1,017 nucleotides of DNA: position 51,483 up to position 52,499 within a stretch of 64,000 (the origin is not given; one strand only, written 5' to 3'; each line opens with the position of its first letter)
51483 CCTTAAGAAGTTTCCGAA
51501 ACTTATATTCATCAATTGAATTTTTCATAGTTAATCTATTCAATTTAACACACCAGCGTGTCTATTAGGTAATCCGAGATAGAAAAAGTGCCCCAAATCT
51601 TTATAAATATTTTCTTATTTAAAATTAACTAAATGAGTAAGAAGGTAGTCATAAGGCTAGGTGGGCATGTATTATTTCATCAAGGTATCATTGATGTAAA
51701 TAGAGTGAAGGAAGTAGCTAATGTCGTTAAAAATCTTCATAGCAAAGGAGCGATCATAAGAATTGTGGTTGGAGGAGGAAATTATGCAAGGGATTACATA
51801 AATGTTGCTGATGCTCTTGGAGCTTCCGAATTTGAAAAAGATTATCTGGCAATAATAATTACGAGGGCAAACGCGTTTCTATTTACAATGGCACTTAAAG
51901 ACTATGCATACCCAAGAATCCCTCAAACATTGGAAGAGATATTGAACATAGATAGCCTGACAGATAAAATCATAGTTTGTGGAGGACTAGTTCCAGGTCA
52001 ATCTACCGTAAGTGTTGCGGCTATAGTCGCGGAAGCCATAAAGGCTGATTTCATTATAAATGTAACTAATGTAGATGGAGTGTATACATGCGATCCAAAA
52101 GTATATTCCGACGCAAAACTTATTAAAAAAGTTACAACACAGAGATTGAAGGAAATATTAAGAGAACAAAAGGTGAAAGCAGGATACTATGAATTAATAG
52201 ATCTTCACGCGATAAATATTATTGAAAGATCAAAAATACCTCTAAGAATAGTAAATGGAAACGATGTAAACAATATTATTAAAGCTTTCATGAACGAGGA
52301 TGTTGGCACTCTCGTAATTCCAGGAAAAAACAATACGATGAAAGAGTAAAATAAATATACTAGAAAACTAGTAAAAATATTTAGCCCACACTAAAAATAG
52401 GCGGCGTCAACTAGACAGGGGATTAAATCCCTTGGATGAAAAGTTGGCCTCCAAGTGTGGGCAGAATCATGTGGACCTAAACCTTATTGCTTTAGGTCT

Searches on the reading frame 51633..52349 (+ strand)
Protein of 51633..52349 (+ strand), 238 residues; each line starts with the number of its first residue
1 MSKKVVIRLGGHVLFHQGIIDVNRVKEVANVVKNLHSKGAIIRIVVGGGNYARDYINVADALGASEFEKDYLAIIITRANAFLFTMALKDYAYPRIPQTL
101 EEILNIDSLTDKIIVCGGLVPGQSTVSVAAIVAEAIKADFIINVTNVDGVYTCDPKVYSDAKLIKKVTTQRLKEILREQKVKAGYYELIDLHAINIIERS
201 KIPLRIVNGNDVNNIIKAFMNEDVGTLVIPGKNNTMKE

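Call 7: find_encoding_contigs(protein=window:51633-52349:+, flank=10000, max_places=6)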
Protein window:51633-52349:+ (238 aa): 17 contigs read that carry it; 6 places shown.
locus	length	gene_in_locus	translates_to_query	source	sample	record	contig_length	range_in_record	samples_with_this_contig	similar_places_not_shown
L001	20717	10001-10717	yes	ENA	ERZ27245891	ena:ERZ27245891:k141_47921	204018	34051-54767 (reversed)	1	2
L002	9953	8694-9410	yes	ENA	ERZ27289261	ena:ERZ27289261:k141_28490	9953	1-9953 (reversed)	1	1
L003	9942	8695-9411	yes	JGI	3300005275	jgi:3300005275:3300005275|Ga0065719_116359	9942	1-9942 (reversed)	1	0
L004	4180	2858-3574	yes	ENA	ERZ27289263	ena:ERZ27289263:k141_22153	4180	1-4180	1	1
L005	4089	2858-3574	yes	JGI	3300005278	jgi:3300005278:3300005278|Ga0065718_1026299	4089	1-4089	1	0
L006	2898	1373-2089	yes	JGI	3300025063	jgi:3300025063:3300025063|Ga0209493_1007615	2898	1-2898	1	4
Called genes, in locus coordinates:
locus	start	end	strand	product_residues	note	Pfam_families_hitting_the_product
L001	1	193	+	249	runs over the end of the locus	-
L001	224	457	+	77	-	-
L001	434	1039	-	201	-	PF13238:AAA_18, PF13207:AAA_17 (faint)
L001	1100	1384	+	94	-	PF04457:MJ1316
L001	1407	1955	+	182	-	PF01467:CTP_transf_like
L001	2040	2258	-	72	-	PF01455:HupF_HypC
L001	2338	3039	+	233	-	PF00254:FKBP_C, PF22199:FKBP26_IF, PF18046:FKBP26_C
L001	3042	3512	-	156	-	PF03684:UPF0179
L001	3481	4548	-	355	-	PF00465:Fe-ADH, PF13685:Fe-ADH_2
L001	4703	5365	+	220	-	PF00227:Proteasome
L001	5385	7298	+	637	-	PF17214:KH_TffA, PF00753:Lactamase_B, PF16661:Lactamase_B_6, PF23023:Anti-Pycsar_Apyc1, PF12706:Lactamase_B_2, PF10996:Beta-Casp, PF07521:RMMBL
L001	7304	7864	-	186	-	PF17832:Pre-PUA (weak), PF09183:DUF1947, PF26292:PUA_elF2D, PF01472:PUA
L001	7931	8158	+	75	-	PF01423:LSM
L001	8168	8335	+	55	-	PF01907:Ribosomal_L37e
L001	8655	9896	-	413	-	PF03463:eRF1_1, PF18854:baeRF_family10, PF03464:eRF1_2, PF18859:acVLRF1, PF03465:eRF1_3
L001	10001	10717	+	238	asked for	PF00696:AA_kinase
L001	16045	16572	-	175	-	PF04068:Fer4_RLI, PF04034:Ribo_biogen_C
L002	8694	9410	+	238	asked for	PF00696:AA_kinase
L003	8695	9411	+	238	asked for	PF00696:AA_kinase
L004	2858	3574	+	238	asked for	PF00696:AA_kinase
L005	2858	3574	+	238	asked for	PF00696:AA_kinase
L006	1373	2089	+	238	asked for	PF00696:AA_kinase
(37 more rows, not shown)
